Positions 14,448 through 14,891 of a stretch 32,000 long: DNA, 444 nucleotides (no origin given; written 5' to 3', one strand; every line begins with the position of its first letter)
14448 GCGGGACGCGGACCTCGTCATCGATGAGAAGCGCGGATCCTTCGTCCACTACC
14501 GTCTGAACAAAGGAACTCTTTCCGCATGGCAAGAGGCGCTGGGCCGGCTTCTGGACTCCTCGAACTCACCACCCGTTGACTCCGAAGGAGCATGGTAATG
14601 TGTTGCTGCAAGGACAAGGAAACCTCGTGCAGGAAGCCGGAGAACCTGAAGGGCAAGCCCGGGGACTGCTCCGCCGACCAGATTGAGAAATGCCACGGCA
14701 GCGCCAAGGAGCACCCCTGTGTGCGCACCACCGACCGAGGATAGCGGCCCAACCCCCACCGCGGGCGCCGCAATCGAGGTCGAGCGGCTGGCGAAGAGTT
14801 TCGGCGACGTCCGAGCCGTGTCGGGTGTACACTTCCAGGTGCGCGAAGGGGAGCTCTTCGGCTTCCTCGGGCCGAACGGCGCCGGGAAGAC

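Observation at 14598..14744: Hidden 48-codon Cys/His-rich microORF between the ArsR repressor and the ABC ATPase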

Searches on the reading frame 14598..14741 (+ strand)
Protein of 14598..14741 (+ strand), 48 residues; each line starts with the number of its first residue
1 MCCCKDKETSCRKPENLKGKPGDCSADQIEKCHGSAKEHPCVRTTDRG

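Call 5: search_protein_families(library=pfam, proteins=[window:14598-14741:+], max_evalue=1)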
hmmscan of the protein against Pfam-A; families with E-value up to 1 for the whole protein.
seq(48 aa): 0 families

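Call 6: search_protein_families(library=ncbifam, proteins=[window:14598-14741:+], max_evalue=1)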
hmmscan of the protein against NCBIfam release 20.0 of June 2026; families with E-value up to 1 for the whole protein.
seq(48 aa): 0 families

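Call 7: find_homologous_proteins(query=window:14598-14741:+, max_evalue=10)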
Query seq(48 aa) (48 aa): 6 proteins with E <= 10 among 6 candidates.
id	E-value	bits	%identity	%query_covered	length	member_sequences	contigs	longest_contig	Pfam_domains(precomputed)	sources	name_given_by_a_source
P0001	1.7e-25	105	100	100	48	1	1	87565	-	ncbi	-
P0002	3.5e-22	94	59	96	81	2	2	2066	-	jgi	-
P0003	5.9e-11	59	63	83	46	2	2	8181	-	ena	-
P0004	3.3e-10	57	61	92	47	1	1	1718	-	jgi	jgi:hypothetical protein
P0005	1.0e-9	56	59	71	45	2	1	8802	-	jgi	-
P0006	5.9e-9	53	70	77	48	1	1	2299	-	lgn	-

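Call 12: find_encoding_contigs(protein=P0002, flank=6000)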
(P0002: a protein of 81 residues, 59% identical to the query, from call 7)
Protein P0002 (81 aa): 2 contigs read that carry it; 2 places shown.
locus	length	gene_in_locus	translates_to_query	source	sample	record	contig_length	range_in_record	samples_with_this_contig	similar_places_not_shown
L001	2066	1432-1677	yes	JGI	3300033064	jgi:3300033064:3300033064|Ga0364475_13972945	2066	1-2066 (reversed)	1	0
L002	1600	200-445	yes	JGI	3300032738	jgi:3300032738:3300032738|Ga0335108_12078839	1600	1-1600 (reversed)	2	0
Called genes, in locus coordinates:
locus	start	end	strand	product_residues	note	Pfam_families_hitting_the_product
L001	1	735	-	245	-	?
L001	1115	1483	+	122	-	PF12840:HTH_20, PF01022:HTH_5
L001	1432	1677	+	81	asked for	-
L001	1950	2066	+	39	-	?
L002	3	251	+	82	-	?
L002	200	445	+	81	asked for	-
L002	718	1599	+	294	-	?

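Call 13: find_encoding_contigs(protein=P0003, flank=6000)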
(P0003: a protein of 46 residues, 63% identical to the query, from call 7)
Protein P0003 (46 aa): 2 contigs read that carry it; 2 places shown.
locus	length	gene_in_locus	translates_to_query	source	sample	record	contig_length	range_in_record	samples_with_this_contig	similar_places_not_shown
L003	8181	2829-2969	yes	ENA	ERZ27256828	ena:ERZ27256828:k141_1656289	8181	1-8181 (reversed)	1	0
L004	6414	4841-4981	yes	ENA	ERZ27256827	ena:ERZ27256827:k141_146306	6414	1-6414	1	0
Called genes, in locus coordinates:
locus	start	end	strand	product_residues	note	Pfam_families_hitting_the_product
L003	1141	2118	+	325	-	-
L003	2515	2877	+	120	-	PF12840:HTH_20, PF01022:HTH_5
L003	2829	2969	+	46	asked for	-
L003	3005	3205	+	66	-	-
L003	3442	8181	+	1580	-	?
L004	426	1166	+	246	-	PF00702:Hydrolase, PF13419:HAD_2, PF13242:Hydrolase_like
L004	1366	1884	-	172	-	-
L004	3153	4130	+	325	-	-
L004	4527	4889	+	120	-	PF12840:HTH_20, PF01022:HTH_5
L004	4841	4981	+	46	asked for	-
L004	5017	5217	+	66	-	-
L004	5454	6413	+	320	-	?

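Call 14: find_encoding_contigs(protein=P0005, flank=6000)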
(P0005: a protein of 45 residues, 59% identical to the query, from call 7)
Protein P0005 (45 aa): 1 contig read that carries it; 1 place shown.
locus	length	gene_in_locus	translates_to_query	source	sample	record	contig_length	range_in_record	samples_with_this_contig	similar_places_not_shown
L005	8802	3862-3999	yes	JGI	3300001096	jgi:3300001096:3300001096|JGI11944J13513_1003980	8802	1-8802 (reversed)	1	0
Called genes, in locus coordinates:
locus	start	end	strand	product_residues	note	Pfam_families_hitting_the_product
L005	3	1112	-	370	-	?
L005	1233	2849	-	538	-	PF04734:Ceramidase_alk (faint)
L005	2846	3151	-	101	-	-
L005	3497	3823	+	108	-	PF12840:HTH_20, PF01022:HTH_5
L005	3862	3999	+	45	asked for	-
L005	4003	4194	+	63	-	-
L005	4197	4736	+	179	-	PF13801:Metal_resist (weak)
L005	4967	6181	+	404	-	PF00364:Biotin_lipoyl (faint), PF25917:BSH_RND, PF25919:BSH_CusB, PF25954:Beta-barrel_RND_2, PF25990:Beta-barrel_YknX (weak), PF26002:Beta-barrel_AprE (weak), PF25975:CzcB_C, PF25989:YknX_C, +3 more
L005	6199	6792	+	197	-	PF00005:ABC_tran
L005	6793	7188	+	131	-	PF12704:MacB_PCD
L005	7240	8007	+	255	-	PF12704:MacB_PCD, PF02687:FtsX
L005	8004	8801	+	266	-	?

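Call 15: find_encoding_contigs(protein=P0004, flank=6000)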
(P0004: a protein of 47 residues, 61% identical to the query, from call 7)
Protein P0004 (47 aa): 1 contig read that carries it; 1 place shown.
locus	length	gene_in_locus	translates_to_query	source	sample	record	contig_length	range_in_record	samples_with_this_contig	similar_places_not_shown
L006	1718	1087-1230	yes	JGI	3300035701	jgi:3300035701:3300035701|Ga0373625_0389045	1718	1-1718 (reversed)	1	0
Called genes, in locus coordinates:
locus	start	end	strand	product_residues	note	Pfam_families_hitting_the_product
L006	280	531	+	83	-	-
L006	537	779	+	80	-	-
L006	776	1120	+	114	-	PF12840:HTH_20, PF01022:HTH_5, PF12802:MarR_2 (faint)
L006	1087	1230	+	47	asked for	-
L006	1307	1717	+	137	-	?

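Call 16: find_encoding_contigs(protein=P0006, flank=6000)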
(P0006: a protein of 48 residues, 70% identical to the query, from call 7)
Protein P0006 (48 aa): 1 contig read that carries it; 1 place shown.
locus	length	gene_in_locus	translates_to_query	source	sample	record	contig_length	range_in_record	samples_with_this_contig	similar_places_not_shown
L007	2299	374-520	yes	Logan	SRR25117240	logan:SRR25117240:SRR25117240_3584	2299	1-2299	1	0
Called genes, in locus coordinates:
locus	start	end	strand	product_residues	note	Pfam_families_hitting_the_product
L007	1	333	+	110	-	?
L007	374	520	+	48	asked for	-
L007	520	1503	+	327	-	PF00005:ABC_tran, PF13304:AAA_21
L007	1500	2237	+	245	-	PF01061:ABC2_membrane, PF03379:CcmB (weak), PF12698:ABC2_membrane_3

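Call 19: search_protein_representatives(alignment_id=A1)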
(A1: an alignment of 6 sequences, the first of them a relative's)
Query: 6 sequences, 47 profile positions. Proteins with E-value up to 0.001 (for the whole library): 352; up to 1e-10: 91; up to 1e-30: 1. The best 150 are listed.
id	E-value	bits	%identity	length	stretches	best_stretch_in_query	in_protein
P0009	1.6e-31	123.9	-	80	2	1-43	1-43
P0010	1.2e-27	111.5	-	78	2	9-42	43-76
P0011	1.7e-26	107.8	-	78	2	1-43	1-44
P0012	5.6e-25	103.0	-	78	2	9-46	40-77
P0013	1.2e-24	101.9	-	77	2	5-43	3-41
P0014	6.4e-24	99.6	-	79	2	1-43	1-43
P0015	3.8e-21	90.7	-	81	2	7-45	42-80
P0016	2.3e-20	88.2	-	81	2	8-45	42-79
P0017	5.2e-20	87.1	-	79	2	4-43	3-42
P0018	8.0e-20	86.5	-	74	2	6-40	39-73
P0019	3.8e-19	84.3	-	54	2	7-40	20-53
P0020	9.7e-19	83.0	-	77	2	1-43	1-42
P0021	1.8e-18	82.2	-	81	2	1-44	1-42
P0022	3.2e-18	81.4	-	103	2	8-40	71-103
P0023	5.8e-18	80.5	-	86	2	1-43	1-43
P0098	1.0e-10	57.3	-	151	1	1-45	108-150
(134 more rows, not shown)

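Call 25: search_solved_structures(query=A2, max_evalue=10, show_alignments=3)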
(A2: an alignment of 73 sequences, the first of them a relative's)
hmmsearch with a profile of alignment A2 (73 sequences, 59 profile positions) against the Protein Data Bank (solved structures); distinct sequences matched with E-value up to 10: 0.

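Call 26: find_related_loci(query=A1, collection=genome_contigs, flank=5000)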
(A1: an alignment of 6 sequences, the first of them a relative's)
Query A1 (48 aa) in genome_contigs; peptide patterns used: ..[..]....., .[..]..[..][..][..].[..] (x = any residue, [..] = any of these).
251 stretches matched a pattern; 93 encode a relative of the query (tblastn E <= 1e-3); the best 80 are kept; 80 distinct loci.
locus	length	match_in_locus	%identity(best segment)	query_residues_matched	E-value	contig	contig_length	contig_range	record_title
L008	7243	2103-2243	66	1-47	1e-16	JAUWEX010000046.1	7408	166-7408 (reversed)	MAG: Planctomycetota bacterium isolate CSMAG_2201 CSMAG_2201_k141_850624_length_7408_cov_7.0000, whole genome shotgun se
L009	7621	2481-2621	62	1-47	8e-16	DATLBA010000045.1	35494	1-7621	MAG TPA_asm: Phycisphaerae bacterium isolate SMAG_U14286 k141_4239140, whole genome shotgun sequence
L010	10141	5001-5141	64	1-47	1e-15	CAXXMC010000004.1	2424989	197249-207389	MAG: Phycisphaerae bacterium isolate 5faf82f8-1606-4ed3-8979-838274c66e85 genome assembly, contig: contig_4, whole genom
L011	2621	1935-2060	67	1-42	2e-15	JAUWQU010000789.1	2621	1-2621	MAG: Phycisphaerae bacterium isolate CSMAG_2510 CSMAG_2510_k141_732373_length_2621_cov_5.0000, whole genome shotgun sequ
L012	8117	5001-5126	67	1-42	3e-15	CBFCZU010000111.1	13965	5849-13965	MAG TPA_asm: uncultured Planctomycetales bacterium isolate SRR26215681_concoct_196 genome assembly, contig: ERZ25073475.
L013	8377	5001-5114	71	1-41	8e-15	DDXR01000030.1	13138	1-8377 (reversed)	MAG TPA_asm: bacterium UBP2_UBA2255 isolate UBA2255 UBA2255_contig_15513, whole genome shotgun sequence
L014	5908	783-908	64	1-42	1e-14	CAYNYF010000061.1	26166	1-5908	MAG TPA_asm: uncultured Planctomycetaceae bacterium isolate SRP214966_co5_363 genome assembly, contig: NODE_1282_length_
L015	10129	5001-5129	63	1-43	2e-14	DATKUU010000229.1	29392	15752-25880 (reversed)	MAG TPA_asm: Phycisphaerae bacterium isolate SMAG_U14115 k141_69120, whole genome shotgun sequence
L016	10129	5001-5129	60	3-45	2e-14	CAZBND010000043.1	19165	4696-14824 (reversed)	MAG TPA_asm: uncultured Planctomycetota bacterium isolate binchicken_co334_194 genome assembly, contig: NODE_4935_length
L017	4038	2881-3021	55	1-47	2e-14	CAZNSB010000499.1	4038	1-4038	MAG TPA_asm: uncultured Planctomycetaceae bacterium isolate SRP068000_co1_132 genome assembly, contig: NODE_56865_length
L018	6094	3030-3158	63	3-45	7e-14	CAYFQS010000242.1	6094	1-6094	MAG TPA_asm: uncultured Planctomycetaceae bacterium isolate ERP107533_co1_187 genome assembly, contig: NODE_16467_length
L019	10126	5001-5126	60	3-44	1e-13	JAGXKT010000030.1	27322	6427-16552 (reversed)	MAG: Phycisphaerae bacterium isolate GSL_GB14_14 NODE_278_length_27322_cov_14.4397, whole genome shotgun sequence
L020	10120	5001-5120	63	6-45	2e-13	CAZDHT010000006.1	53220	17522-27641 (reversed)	MAG TPA_asm: uncultured Planctomycetota bacterium isolate binchicken_co89_634 genome assembly, contig: NODE_737_length_5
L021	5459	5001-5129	58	3-45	2e-13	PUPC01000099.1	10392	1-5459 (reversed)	MAG: Planctomycetota bacterium isolate B1Sed10_114 B1-Sed10-C9003, whole genome shotgun sequence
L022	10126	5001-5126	60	6-47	3e-13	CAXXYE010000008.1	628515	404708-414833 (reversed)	MAG: Candidatus Hydrogenedentota bacterium isolate 9f1eef2f-e61c-44ad-add1-0a006c8246d5 genome assembly, contig: contig_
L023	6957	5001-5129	56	3-45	5e-13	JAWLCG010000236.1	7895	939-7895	MAG: Phycisphaerae bacterium isolate 15dZY3.bin.36 NODE_9126_length_7895_cov_4.568112, whole genome shotgun sequence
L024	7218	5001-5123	64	4-45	4e-13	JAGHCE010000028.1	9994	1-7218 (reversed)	MAG: Planctomycetota bacterium isolate AUK274 PB_MBMC_228_c_000000000363, whole genome shotgun sequence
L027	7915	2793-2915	60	1-42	7e-13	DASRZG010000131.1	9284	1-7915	MAG TPA_asm: Phycisphaerae bacterium isolate SMAG_U14157 k141_409206, whole genome shotgun sequence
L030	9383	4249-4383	56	1-45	7e-13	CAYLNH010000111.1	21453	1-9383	MAG TPA_asm: uncultured Lentisphaerales bacterium isolate SRP141376_co4_287 genome assembly, contig: NODE_4317_length_21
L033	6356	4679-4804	57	1-42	1e-12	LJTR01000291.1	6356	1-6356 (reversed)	MAG: Phycisphaerae bacterium SG8_4 WOR_8-12_19488, whole genome shotgun sequence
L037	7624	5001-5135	54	1-46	3e-12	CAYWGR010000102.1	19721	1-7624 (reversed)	MAG TPA_asm: uncultured Planctomycetaceae bacterium isolate binchicken_co66_277 genome assembly, contig: NODE_4408_lengt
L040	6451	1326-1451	57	7-48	6e-12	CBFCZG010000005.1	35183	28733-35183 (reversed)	MAG TPA_asm: uncultured Phycisphaerae bacterium isolate SRR6194934_binner13_Refined_19 genome assembly, contig: ERZ78139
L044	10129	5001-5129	58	4-46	1e-11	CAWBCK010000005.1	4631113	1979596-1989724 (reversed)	MAG: uncultured Planctomycetota bacterium isolate MFD02416.bin.2.38 genome assembly, contig: contig_3253, whole genome s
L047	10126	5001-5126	57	2-43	8e-12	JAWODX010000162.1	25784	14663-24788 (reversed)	MAG: Planctomycetota bacterium isolate BLK5-2.bin.71 k191_1176122, whole genome shotgun sequence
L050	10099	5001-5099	64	11-43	2e-11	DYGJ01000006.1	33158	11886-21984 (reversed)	MAG TPA_asm: Thermotoga sp. isolate BE2012_65_8 Afr_mines_BE2012_662_length_33158_cov_3_304746, whole genome shotgun seq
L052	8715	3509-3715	59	9-46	2e-11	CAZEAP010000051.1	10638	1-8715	MAG TPA_asm: uncultured candidatus Brocadiaceae bacterium isolate binchicken_co17_319 genome assembly, contig: NODE_1337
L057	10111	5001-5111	57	6-42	5e-11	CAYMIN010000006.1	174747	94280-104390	MAG TPA_asm: uncultured Armatimonadia bacterium isolate binchicken_co334_45 genome assembly, contig: NODE_61_length_1747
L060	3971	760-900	51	1-47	9e-11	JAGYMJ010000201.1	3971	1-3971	MAG: Planctomycetota bacterium isolate M55B116 k51_2016660_flag_0_multi_20.6792_len_3972, whole genome shotgun sequence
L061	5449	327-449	54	6-46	8e-11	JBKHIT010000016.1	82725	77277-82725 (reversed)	MAG: Candidatus Brocadiia bacterium isolate D3M15_1 NODE_16_length_82725_cov_15.706254, whole genome shotgun sequence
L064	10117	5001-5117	60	3-42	1e-10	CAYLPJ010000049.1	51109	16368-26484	MAG TPA_asm: uncultured Planctomycetaceae bacterium isolate SRP141376_co2_254 genome assembly, contig: NODE_1617_length_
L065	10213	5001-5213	57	6-46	1e-10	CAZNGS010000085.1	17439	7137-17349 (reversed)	MAG TPA_asm: uncultured candidatus Brocadiaceae bacterium isolate SRP141376_co1_16 genome assembly, contig: NODE_6708_le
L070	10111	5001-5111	63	4-41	2e-10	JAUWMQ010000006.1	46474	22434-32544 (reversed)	MAG: Candidatus Aegiribacteria sp. isolate CSMAG_2402 CSMAG_2402_k141_226542_length_46474_cov_7.9934, whole genome shotg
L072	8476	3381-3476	66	8-39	3e-10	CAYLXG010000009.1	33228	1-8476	MAG TPA_asm: uncultured bacterium isolate binchicken_co42_254 genome assembly, contig: NODE_1246_length_33228_cov_4.5617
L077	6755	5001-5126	51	1-45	6e-10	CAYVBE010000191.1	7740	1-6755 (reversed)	MAG TPA_asm: uncultured candidatus Brocadiaceae bacterium isolate SRP141376_co1_238 genome assembly, contig: NODE_16447_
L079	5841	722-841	50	9-48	7e-10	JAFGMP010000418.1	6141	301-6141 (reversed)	MAG: Candidatus Latescibacterota bacterium isolate Zod_Metabat.481 k87_9146398, whole genome shotgun sequence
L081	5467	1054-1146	65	11-41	1e-9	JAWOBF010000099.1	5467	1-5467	MAG: Candidatus Aegiribacteria sp. isolate BLK3-3.bin.115 k191_2973457, whole genome shotgun sequence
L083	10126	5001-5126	50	4-45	1e-9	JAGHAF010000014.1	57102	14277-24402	MAG: Planctomycetota bacterium isolate AUK223 PB_MBMC_177_c_000000000101, whole genome shotgun sequence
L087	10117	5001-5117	49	4-42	3e-9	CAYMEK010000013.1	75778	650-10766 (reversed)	MAG TPA_asm: uncultured Spirochaetaceae bacterium isolate SRP323688_co1_278 genome assembly, contig: NODE_685_length_757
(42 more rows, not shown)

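Call 29: search_protein_families(library=pfam, proteins=[L019:5222-5884:+, L023:5237-5878:+, L030:4501-5184:+, L083:5176-5829:+, L057:5504-6148:+, L016:5586-6284:+, L016:5269-5589:+, L057:5150-5470:+, L008:2356-2898:+, L037:5134-5673:+], max_evalue=0.01)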
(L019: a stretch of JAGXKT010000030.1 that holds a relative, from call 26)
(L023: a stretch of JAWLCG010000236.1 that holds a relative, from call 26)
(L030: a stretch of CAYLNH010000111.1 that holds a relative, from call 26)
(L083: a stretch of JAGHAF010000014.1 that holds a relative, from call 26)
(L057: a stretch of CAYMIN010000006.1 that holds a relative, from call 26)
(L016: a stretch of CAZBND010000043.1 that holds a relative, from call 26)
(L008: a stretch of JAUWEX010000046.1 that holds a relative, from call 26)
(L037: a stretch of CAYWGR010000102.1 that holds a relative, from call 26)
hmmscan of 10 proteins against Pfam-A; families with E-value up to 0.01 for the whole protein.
L019:5222-5884:+ (220 aa): 9 families
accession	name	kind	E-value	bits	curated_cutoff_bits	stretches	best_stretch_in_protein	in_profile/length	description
PF08241.18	Methyltransf_11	-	1.6e-15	57.9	21.2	1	34-132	1-94/95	Methyltransferase domain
PF13649.12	Methyltransf_25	-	2.5e-14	54.2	27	1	34-129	2-97/97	Methyltransferase domain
PF13847.12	Methyltransf_31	-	2.1e-11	44.1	27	1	29-133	3-109/145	Methyltransferase domain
PF08242.18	Methyltransf_12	-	3.2e-10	41.1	30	1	34-130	1-97/98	Methyltransferase domain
PF01209.24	Ubie_methyltran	-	1.1e-09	38.5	20.1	1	22-132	40-150/233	ubiE/COQ5 methyltransferase family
PF05175.20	MTS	-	0.00018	21.7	23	1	32-104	34-104/170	Methyltransferase small domain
PF13489.12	Methyltransf_23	-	0.00028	21.1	27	1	16-135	7-118/164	Methyltransferase domain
PF05148.21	Methyltransf_8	-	0.0012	19.2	27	1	90-133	114-156/219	Hypothetical methyltransferase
PF03141.22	Methyltransf_29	-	0.0087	15.1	23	1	18-130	106-214/506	Putative S-adenosyl-L-methionine-dependent methyltransferase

L023:5237-5878:+ (213 aa): 9 families
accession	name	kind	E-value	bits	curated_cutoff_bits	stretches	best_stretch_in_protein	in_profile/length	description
PF08241.18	Methyltransf_11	-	2.8e-17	63.6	21.2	1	29-127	1-94/95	Methyltransferase domain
PF13649.12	Methyltransf_25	-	1.3e-15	58.3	27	1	29-124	2-97/97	Methyltransferase domain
PF13847.12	Methyltransf_31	-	2.7e-13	50.3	27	1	25-129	4-110/145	Methyltransferase domain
PF08242.18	Methyltransf_12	-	5.2e-12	46.8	30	1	29-125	1-97/98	Methyltransferase domain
PF01209.24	Ubie_methyltran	-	6.6e-10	39.2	20.1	1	16-128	39-151/233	ubiE/COQ5 methyltransferase family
PF13489.12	Methyltransf_23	-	1.3e-06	28.7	27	1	12-179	8-159/164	Methyltransferase domain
PF05175.20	MTS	-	4.1e-05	23.7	23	1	26-99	33-104/170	Methyltransferase small domain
PF05148.21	Methyltransf_8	-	0.0012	19.2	27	1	85-128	114-156/219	Hypothetical methyltransferase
PF24675.1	NpmA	-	0.0069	16.1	60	0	23-91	22-91/214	16S rRNA (adenine(1408)-N(1))-methyltransferase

L030:4501-5184:+ (227 aa): 10 families
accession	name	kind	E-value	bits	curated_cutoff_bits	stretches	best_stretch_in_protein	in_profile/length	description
PF08241.18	Methyltransf_11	-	2e-19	70.4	21.2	1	41-139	1-94/95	Methyltransferase domain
PF13649.12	Methyltransf_25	-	1.5e-17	64.5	27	1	41-136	2-97/97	Methyltransferase domain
PF13847.12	Methyltransf_31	-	5.3e-15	55.8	27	1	36-140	3-109/145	Methyltransferase domain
PF08242.18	Methyltransf_12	-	4.4e-13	50.2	30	1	41-137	1-97/98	Methyltransferase domain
PF01209.24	Ubie_methyltran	-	4.3e-11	43.1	20.1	1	33-139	44-150/233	ubiE/COQ5 methyltransferase family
PF13489.12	Methyltransf_23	-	5.5e-08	33.1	27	1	22-193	6-159/164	Methyltransferase domain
PF03141.22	Methyltransf_29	-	1.1e-05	24.7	23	1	38-138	119-215/506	Putative S-adenosyl-L-methionine-dependent methyltransferase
PF05175.20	MTS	-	4.3e-05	23.6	23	1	36-111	31-104/170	Methyltransferase small domain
PF24675.1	NpmA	-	5.6e-05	23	60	1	35-100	22-90/214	16S rRNA (adenine(1408)-N(1))-methyltransferase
PF05148.21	Methyltransf_8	-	0.0017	18.7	27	1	97-140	114-156/219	Hypothetical methyltransferase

L083:5176-5829:+ (217 aa): 10 families
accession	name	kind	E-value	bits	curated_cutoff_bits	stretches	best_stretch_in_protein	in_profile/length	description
PF08241.18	Methyltransf_11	-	8.3e-20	71.7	21.2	1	33-130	1-94/95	Methyltransferase domain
PF13649.12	Methyltransf_25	-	2e-18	67.3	27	1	33-127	2-97/97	Methyltransferase domain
PF13847.12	Methyltransf_31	-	3.1e-13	50.1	27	1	33-130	8-108/145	Methyltransferase domain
PF08242.18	Methyltransf_12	-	1.5e-12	48.5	30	1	33-128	1-97/98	Methyltransferase domain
PF01209.24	Ubie_methyltran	-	5.3e-11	42.8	20.1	1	25-129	44-149/233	ubiE/COQ5 methyltransferase family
PF13489.12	Methyltransf_23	-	8.6e-07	29.3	27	1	26-184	20-159/164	Methyltransferase domain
PF05148.21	Methyltransf_8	-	1.1e-05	25.9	27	1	26-129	70-154/219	Hypothetical methyltransferase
PF05175.20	MTS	-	2.2e-05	24.6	23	1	27-101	30-103/170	Methyltransferase small domain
PF24675.1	NpmA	-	0.00079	19.2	60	1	20-72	15-68/214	16S rRNA (adenine(1408)-N(1))-methyltransferase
PF08003.17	Methyltransf_9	-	0.0054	16.2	23.8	1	31-130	118-216/315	Protein of unknown function (DUF1698)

L057:5504-6148:+ (214 aa): 9 families
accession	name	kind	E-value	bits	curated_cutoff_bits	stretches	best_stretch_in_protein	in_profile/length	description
PF08241.18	Methyltransf_11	-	2.7e-16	60.4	21.2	1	31-129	1-94/95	Methyltransferase domain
PF13649.12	Methyltransf_25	-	3.4e-15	57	27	1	31-126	2-97/97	Methyltransferase domain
PF08242.18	Methyltransf_12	-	6.3e-11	43.3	30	1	31-127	1-97/98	Methyltransferase domain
PF13847.12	Methyltransf_31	-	2.7e-10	40.6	27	1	27-130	4-109/145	Methyltransferase domain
PF01209.24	Ubie_methyltran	-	6e-10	39.3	20.1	1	18-129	39-150/233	ubiE/COQ5 methyltransferase family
PF13489.12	Methyltransf_23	-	1.7e-06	28.3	27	1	14-130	8-116/164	Methyltransferase domain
PF05148.21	Methyltransf_8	-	0.00017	22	27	1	86-130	113-156/219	Hypothetical methyltransferase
PF24675.1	NpmA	-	0.0031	17.3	60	1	25-92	22-92/214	16S rRNA (adenine(1408)-N(1))-methyltransferase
PF03141.22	Methyltransf_29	-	0.0074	15.4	23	1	26-127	117-214/506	Putative S-adenosyl-L-methionine-dependent methyltransferase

L016:5586-6284:+ (232 aa): 9 families
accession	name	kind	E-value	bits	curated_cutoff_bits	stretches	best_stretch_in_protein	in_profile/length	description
PF08241.18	Methyltransf_11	-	9.7e-18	65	21.2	1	48-146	1-94/95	Methyltransferase domain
PF13649.12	Methyltransf_25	-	1.2e-16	61.6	27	1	48-143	2-97/97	Methyltransferase domain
PF13847.12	Methyltransf_31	-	1.7e-13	50.9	27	1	43-147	3-109/145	Methyltransferase domain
PF08242.18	Methyltransf_12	-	8.1e-13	49.4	30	1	48-144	1-97/98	Methyltransferase domain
PF01209.24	Ubie_methyltran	-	6e-09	36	20.1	1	35-146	39-150/233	ubiE/COQ5 methyltransferase family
PF13489.12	Methyltransf_23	-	7.2e-08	32.8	27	1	29-152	6-121/164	Methyltransferase domain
PF05175.20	MTS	-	1.9e-05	24.8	23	1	43-121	31-107/170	Methyltransferase small domain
PF05148.21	Methyltransf_8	-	0.0012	19.2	27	1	103-147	113-156/219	Hypothetical methyltransferase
PF01728.25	FtsJ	-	0.0037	17.6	24.1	1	43-121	21-100/181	FtsJ-like methyltransferase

L016:5269-5589:+ (106 aa): 1 family
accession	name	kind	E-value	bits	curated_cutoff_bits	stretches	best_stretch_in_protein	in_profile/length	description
PF02635.20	DsrE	-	3.7e-06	27.5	22.7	1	1-105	1-115/116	DsrE/DsrF-like family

L057:5150-5470:+ (106 aa): 1 family
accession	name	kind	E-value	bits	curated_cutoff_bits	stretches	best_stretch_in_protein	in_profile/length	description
PF02635.20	DsrE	-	1.3e-05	25.8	22.7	1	1-105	1-115/116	DsrE/DsrF-like family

L008:2356-2898:+ (180 aa): 0 families

L037:5134-5673:+ (179 aa): 4 families
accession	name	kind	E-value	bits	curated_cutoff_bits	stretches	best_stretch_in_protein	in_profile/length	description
PF04542.20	Sigma70_r2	-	2.5e-17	62.8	24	1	22-88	1-69/71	Sigma-70 region 2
PF08281.18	Sigma70_r4_2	-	3.7e-13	49.3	25.7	1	116-168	2-54/54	Sigma-70, region 4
PF07638.17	Sigma70_ECF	-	6.9e-07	29.8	21.1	1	6-169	6-180/185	ECF sigma factor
PF04545.22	Sigma70_r4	-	1.9e-06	27.7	24.1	1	121-169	1-49/50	Sigma-70, region 4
